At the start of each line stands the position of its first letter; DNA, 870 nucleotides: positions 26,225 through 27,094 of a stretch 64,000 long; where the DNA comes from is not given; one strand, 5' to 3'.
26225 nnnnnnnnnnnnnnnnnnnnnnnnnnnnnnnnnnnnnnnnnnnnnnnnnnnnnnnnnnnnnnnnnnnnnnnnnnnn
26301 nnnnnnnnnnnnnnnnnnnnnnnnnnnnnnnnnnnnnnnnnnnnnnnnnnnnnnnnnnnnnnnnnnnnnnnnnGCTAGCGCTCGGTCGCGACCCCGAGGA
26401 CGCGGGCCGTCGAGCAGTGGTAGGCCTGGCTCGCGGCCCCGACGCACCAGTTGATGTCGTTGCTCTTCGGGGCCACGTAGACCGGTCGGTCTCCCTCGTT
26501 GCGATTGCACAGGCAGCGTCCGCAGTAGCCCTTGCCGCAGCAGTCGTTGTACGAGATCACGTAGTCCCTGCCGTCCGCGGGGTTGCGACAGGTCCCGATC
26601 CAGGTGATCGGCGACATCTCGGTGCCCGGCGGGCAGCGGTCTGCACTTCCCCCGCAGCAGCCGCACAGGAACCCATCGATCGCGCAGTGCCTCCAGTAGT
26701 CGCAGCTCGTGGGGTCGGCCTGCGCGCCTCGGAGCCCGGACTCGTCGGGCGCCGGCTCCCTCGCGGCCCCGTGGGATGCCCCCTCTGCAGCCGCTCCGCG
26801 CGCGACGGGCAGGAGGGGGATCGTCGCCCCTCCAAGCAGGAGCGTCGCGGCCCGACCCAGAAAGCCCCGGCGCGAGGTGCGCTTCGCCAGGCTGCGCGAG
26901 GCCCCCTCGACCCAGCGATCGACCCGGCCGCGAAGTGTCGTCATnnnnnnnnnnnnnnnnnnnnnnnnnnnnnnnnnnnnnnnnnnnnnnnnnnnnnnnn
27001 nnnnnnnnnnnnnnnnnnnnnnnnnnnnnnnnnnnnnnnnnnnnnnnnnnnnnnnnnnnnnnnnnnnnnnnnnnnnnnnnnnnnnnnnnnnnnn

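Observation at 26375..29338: TTQ amine dehydrogenase operon lacks mauG and mauF in the window; TTQ maturation route unclear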

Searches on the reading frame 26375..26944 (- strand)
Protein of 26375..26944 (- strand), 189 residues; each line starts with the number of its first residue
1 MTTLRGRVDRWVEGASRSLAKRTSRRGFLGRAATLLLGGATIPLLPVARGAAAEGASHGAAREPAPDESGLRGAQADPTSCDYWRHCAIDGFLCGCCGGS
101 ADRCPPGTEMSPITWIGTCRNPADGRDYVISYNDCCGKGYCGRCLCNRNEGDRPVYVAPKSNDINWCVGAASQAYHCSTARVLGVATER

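Call 4: search_protein_families(library=pfam, proteins=[window:26375-26944:-], max_evalue=0.01)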
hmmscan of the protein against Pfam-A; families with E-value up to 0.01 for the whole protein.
window:26375-26944:- (189 aa): 1 family
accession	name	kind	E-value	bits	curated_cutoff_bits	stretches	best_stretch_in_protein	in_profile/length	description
PF02975.19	Me-amine-dh_L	-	6.4e-52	175.2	25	1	75-184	2-112/113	Methylamine dehydrogenase, L chain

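Call 6: search_dna_similar(query=window:26375-26944:-, collection=plasmids, mode=protein, max_rows=30)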
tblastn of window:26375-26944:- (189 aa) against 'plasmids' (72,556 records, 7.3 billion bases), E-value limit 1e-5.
Records with a match: 31; places in all: 31; records where one place covers at least 80% of the query: 26.
Best place of each record, by identity: <60% 31.
By first word of the organism name: Paracoccus 15; Burkholderia 4; Novosphingobium 3; Pseudomonas 2; Cupriavidus 1; Indioceanicola 1; Methylobacterium 1; Chimaeribacter 1; Sphaerotilus 1; Haematobacter 1; and 1 more.
By predicted mobility (MOB-suite, as given by PLSDB): non-mobilizable 28; conjugative 2; mobilizable 1.
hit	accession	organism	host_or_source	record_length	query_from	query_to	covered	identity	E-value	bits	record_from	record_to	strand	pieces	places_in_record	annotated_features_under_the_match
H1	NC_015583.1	Novosphingobium sp. PP1Y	-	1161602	8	188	96%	59.1%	1e-51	184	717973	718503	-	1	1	none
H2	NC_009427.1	Novosphingobium aromaticivorans DSM 12444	-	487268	7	186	95%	56.9%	4e-48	174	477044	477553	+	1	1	methylamine dehydrogenase light chain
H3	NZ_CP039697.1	Novosphingobium sp. EMRT-2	cell,freshwater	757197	7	186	95%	56.9%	9e-48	173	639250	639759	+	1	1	methylamine dehydrogenase light chain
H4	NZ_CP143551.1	Burkholderia multivorans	Homo sapiens,bronchoalveolar lavage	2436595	6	188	97%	53.0%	1e-47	172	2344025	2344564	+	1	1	none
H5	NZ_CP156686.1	Burkholderia stagnalis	Bacterial cells,soils collected in ...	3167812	6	188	97%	53.0%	6e-44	162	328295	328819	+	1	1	none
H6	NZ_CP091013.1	Burkholderia cenocepacia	-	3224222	6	188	97%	52.5%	3e-46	168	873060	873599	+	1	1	none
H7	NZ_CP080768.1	Cupriavidus pinatubonensis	genomic assembly,soil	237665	4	188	98%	51.3%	4e-46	168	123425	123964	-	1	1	methylamine dehydrogenase light chain | mauD: methylamine dehydrogenase accessory protein MauD | cytochrome c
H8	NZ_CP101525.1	Burkholderia arboris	mixed culture,soil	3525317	6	188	97%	51.4%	2e-46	169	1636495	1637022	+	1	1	none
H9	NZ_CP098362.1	Paracoccus sp. TOH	cell cuture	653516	7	189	97%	46.5%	4e-35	137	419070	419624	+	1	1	mauA: methylamine dehydrogenase (amicyanin) small subunit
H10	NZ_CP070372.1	Paracoccus methylovorus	whole organism,grassland soil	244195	7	187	96%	46.4%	2e-34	135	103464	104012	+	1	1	mauA: methylamine dehydrogenase (amicyanin) small subunit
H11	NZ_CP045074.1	Paracoccus kondratievae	genome assembly,the fermentation ...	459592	7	186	95%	46.7%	2e-35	137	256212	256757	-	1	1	mauA: methylamine dehydrogenase (amicyanin) small subunit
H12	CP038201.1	Paracoccus ferrooxidans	single cell,bioreactor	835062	7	189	97%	45.4%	1e-34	135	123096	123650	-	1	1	mauA: methylamine dehydrogenase (amicyanin) small subunit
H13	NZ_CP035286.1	Paracoccus versutus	whole organism,soil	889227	7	189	97%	45.4%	1e-34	135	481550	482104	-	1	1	mauA: methylamine dehydrogenase (amicyanin) small subunit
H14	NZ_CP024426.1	Paracoccus yeei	Homo sapiens,single cell,skin swab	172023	8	189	96%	45.7%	2e-35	138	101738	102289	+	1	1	mauA: methylamine dehydrogenase (amicyanin) small subunit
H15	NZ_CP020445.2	Paracoccus yeei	Homo sapiens,Urine suprapubic aspirate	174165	8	189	96%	45.7%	2e-35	138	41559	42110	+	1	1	mauA: methylamine dehydrogenase (amicyanin) small subunit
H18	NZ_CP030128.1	Indioceanicola profundi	sediment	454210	4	186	97%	45.4%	1e-39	150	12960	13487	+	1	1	mauA: methylamine dehydrogenase (amicyanin) small subunit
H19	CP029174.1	Methylobacterium sp. DM1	-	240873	5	186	96%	44.3%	5e-31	125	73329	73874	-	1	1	mauA: methylamine dehydrogenase (amicyanin) small subunit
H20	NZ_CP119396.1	Chimaeribacter arupi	Homo sapiens,blood culture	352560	1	188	99%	42.3%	2e-34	135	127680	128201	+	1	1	methylamine dehydrogenase light chain | c-type cytochrome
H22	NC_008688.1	Paracoccus denitrificans PD1222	-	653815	7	189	97%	43.2%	4e-34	134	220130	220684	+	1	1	mauA: methylamine dehydrogenase (amicyanin) small subunit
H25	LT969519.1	Pseudomonas aeruginosa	-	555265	8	186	95%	43.9%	3e-36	140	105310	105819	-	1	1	aauA: Aralkylamine dehydrogenase light chain precursor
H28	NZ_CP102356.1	Paracoccus sp. SMMA_5_TC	pure culture,Lotus pond, a sulfur-borax ...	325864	67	186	63%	48.4%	5e-33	130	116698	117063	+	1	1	methylamine dehydrogenase light chain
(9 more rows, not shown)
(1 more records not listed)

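Call 7: get_annotated_region(hit=H2, flank=9000)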
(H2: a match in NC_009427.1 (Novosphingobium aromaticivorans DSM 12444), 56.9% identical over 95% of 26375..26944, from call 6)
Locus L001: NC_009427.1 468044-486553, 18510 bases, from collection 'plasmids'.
description: Novosphingobium aromaticivorans DSM 12444 plasmid pNL2, complete sequence
organism: Novosphingobium aromaticivorans DSM 12444 (NCBI taxid 279238)
taxonomy: Bacteria; Pseudomonadota; Alphaproteobacteria; Sphingomonadales; Sphingomonadaceae; Novosphingobium; Novosphingobium aromaticivorans; Novosphingobium aromaticivorans DSM 12444
host: -; source: -; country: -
typing (MOB-suite, as given by PLSDB): non-mobilizable; replicon rep_cluster_531,rep_cluster_545
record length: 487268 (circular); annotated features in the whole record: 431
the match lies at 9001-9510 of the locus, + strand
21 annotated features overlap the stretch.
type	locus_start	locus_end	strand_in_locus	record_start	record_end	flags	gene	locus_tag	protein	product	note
CDS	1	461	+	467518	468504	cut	-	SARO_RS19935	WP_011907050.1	AraC family transcriptional regulator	-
CDS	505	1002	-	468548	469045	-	-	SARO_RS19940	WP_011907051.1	aromatic-ring-hydroxylating dioxygenase subunit beta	GO:0019439 - aromatic compound catabolic process [Evidence IEA]; GO:0006725 - cellular aromatic compound metabolic ...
CDS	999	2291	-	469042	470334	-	-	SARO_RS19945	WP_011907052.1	Rieske 2Fe-2S domain-containing protein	-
CDS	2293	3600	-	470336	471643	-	-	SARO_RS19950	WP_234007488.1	amidase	-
CDS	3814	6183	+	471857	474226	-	-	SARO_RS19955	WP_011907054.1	TonB-dependent receptor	-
CDS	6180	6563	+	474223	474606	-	-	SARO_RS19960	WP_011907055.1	c-type cytochrome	-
CDS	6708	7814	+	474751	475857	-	-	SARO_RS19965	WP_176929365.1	amine dehydrogenase large subunit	-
CDS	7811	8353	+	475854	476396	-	-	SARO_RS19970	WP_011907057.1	MauE/DoxX family redox-associated membrane protein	GO:0030416 - methylamine metabolic process [Evidence IEA]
CDS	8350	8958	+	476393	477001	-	mauD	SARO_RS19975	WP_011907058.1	methylamine dehydrogenase accessory protein MauD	-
CDS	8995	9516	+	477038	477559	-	-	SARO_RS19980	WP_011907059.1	methylamine dehydrogenase light chain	GO:0009308 - amine metabolic process [Evidence IEA]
CDS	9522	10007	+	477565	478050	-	-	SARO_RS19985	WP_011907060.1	hypothetical protein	-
CDS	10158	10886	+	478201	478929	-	-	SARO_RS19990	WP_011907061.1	CoA transferase subunit A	-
CDS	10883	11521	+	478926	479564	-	-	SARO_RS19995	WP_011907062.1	3-oxoacid CoA-transferase subunit B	-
CDS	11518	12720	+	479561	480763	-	pcaF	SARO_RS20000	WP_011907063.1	3-oxoadipyl-CoA thiolase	GO:0019619 - 3,4-dihydroxybenzoate catabolic process [Evidence IEA]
CDS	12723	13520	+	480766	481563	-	pcaD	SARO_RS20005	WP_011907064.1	3-oxoadipate enol-lactonase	GO:0042952 - beta-ketoadipate pathway [Evidence IEA]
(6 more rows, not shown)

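Call 8: get_annotated_region(hit=H7, flank=9000)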
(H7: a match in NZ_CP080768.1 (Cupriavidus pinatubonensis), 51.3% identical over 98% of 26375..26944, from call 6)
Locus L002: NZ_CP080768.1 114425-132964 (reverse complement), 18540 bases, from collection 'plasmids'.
description: Cupriavidus pinatubonensis strain HN-2 plasmid p1, complete sequence
organism: Cupriavidus pinatubonensis (NCBI taxid 248026)
taxonomy: Bacteria; Pseudomonadota; Betaproteobacteria; Burkholderiales; Burkholderiaceae; Cupriavidus; Cupriavidus pinatubonensis
host: -; source: genomic assembly,soil; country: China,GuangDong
typing (MOB-suite, as given by PLSDB): non-mobilizable
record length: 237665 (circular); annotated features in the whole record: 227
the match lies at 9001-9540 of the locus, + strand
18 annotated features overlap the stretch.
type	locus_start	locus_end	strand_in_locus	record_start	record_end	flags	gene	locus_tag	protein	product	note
CDS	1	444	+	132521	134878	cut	-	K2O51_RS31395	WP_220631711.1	MMPL family transporter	-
CDS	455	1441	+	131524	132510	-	-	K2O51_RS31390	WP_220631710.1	YCF48-related protein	-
CDS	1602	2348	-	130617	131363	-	-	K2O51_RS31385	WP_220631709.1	hypothetical protein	-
CDS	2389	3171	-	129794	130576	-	-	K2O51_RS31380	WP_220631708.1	class II aldolase/adducin family protein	-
CDS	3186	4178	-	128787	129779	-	-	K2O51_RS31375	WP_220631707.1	tripartite tricarboxylate transporter substrate binding protein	-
CDS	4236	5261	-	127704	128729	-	-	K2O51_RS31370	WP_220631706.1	TauD/TfdA family dioxygenase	-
CDS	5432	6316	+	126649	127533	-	-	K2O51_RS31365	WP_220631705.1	LysR family transcriptional regulator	GO:0006355 - regulation of DNA-templated transcription [Evidence IEA]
CDS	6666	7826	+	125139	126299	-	-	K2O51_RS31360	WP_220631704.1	amine dehydrogenase large subunit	-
CDS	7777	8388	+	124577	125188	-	-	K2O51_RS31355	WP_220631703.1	MauE/DoxX family redox-associated membrane protein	GO:0030416 - methylamine metabolic process [Evidence IEA]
CDS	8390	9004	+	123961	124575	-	mauD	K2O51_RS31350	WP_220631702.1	methylamine dehydrogenase accessory protein MauD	-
CDS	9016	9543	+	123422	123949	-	-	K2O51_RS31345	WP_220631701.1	methylamine dehydrogenase light chain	GO:0009308 - amine metabolic process [Evidence IEA]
CDS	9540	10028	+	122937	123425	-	-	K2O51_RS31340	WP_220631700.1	cytochrome c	-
CDS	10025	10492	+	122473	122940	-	-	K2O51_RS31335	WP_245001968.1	cytochrome c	-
CDS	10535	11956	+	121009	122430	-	-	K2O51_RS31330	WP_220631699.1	aldehyde dehydrogenase family protein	-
CDS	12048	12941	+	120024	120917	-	-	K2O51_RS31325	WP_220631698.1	CoA ester lyase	-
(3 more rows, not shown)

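Call 9: get_annotated_region(hit=H22, flank=8000)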
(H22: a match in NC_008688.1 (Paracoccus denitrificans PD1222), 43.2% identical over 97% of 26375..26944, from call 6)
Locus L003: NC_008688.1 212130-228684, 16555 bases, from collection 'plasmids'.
description: Paracoccus denitrificans PD1222 plasmid 1, complete sequence
organism: Paracoccus denitrificans PD1222 (NCBI taxid 318586)
taxonomy: Bacteria; Pseudomonadota; Alphaproteobacteria; Rhodobacterales; Paracoccaceae; Paracoccus; Paracoccus denitrificans; Paracoccus denitrificans PD1222
host: -; source: -; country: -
typing (MOB-suite, as given by PLSDB): non-mobilizable; replicon rep_cluster_560,rep_cluster_969
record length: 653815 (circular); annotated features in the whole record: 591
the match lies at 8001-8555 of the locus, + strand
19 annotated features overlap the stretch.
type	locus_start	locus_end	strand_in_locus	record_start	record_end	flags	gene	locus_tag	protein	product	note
CDS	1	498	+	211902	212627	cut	-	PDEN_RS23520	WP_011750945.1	hypothetical protein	-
CDS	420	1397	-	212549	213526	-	-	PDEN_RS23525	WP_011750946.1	mechanosensitive ion channel family protein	-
CDS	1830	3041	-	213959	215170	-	-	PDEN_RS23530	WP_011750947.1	PQQ-dependent sugar dehydrogenase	-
CDS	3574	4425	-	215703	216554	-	mauR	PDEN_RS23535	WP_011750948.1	Mau operon transcriptional activator MauR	-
CDS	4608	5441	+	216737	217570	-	mauF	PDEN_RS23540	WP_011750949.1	methylamine utilization protein MauF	-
CDS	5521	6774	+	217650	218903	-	mauB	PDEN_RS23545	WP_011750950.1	methylamine dehydrogenase (amicyanin) large subunit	-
CDS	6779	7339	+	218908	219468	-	-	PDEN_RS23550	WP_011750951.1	MauE/DoxX family redox-associated membrane protein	GO:0030416 - methylamine metabolic process [Evidence IEA]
CDS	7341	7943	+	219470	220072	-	mauD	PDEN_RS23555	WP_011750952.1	methylamine dehydrogenase accessory protein MauD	-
CDS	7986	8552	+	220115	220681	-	mauA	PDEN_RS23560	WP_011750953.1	methylamine dehydrogenase (amicyanin) small subunit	-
CDS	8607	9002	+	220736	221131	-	-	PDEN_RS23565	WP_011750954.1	amicyanin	-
CDS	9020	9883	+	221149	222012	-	mauJ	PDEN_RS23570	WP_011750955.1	methylamine utilization protein MauJ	-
CDS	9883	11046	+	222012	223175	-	-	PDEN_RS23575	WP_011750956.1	methylamine utilization protein MauG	-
CDS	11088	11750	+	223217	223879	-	napG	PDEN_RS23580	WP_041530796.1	ferredoxin-type protein NapG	-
CDS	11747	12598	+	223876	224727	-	napH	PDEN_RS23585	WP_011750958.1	quinol dehydrogenase ferredoxin subunit NapH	-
CDS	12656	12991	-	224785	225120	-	-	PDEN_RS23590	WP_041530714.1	zinc ribbon domain-containing protein YjdM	-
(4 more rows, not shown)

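Call 15: find_encoding_contigs(protein=window:26375-26944:-, flank=10000, max_places=6)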
Protein window:26375-26944:- (189 aa): 1 contig read that carries it; 1 place shown.
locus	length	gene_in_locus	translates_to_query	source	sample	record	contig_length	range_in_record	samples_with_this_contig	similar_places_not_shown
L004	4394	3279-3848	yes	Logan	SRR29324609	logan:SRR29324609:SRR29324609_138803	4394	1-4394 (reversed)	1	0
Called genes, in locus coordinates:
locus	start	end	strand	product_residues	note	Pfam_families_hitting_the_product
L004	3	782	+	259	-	?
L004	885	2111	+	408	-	PF06433:Me-amine-dh_H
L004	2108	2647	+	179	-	PF07291:MauE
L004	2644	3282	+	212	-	PF00578:AhpC-TSA (weak), PF08534:Redoxin (weak)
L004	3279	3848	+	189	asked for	PF02975:Me-amine-dh_L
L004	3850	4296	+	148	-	-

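Call 16: find_related_loci(query=A1, collection=genome_contigs, flank=10000)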
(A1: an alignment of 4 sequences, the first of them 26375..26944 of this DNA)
Query A1 (189 aa) in genome_contigs; peptide patterns used: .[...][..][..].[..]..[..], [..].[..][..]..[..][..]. (x = any residue, [..] = any of these).
599 stretches matched a pattern (row limit reached: there are more); 589 encode a relative of the query (tblastn E <= 1e-3); the best 80 are kept; 80 distinct loci.
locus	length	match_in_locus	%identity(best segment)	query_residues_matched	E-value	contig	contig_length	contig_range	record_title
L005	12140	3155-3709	63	7-188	9e-81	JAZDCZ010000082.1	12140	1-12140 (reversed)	MAG: Gemmatimonadota bacterium isolate LQ108M_Bin_24 LQ108M_Bin_24_scaffold_82, whole genome shotgun sequence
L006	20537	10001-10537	65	3-188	2e-78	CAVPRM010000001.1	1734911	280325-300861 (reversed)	MAG: uncultured delta proteobacterium isolate MFD10007.bin.2.43 genome assembly, contig: contig_17318, whole genome shot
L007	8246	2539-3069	65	8-189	2e-77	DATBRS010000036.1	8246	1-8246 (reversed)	MAG TPA_asm: Myxococcota bacterium isolate SMAG_U4135 k141_1916316, whole genome shotgun sequence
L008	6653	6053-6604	63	8-188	2e-77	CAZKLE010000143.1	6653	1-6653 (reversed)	MAG TPA_asm: uncultured Myxococcales bacterium isolate binchicken_co253_39 genome assembly, contig: NODE_10031_length_66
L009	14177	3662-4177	65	8-188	6e-77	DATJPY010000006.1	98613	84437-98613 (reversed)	MAG TPA_asm: Myxococcota bacterium isolate SMAG_U14925 k141_2637919, whole genome shotgun sequence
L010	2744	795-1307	63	7-184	7e-78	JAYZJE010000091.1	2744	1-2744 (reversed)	MAG: Pseudomonadota bacterium isolate XB_MAG252 DB_MAG252_0091, whole genome shotgun sequence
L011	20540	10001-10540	61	2-188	8e-77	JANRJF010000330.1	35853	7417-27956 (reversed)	MAG: Deltaproteobacteria bacterium isolate bins.329 k141_3031474, whole genome shotgun sequence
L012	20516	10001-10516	64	7-188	1e-76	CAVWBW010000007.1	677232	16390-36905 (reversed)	MAG: uncultured delta proteobacterium isolate MFD03804.bin.1.273 genome assembly, contig: contig_57955, whole genome sho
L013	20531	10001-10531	62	8-188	3e-76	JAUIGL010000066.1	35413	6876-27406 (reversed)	MAG: bacterium isolate Co_bin.149 NODE_7459_length_35413_cov_2.264581, whole genome shotgun sequence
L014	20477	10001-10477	69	28-189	3e-76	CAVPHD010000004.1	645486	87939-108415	MAG: uncultured delta proteobacterium isolate MFD09964.bin.2.262 genome assembly, contig: contig_35735, whole genome sho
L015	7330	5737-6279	67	8-188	5e-76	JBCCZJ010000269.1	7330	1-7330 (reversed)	MAG: Myxococcota bacterium isolate P01_F01_bin.32 k141_144373_length_7330_cov_12.0000, whole genome shotgun sequence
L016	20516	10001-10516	64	7-188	1e-75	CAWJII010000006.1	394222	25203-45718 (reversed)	MAG: uncultured delta proteobacterium isolate MFD03804.bin.1.151 genome assembly, contig: contig_41068, whole genome sho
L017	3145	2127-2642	64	7-188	4e-76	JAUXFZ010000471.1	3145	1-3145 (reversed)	MAG: Myxococcales bacterium isolate CSMAG_2916 CSMAG_2916_k117_6409438_length_3145_cov_12.9604, whole genome shotgun seq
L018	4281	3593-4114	67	8-188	2e-75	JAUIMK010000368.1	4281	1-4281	MAG: bacterium isolate Co_bin.94 NODE_119828_length_4281_cov_1.287193, whole genome shotgun sequence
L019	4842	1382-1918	61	4-189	3e-75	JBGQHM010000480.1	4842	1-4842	MAG: Candidatus Binatia bacterium isolate OBJ2_061818_070_72 k141_170552_length_4842_cov_12.9304, whole genome shotgun s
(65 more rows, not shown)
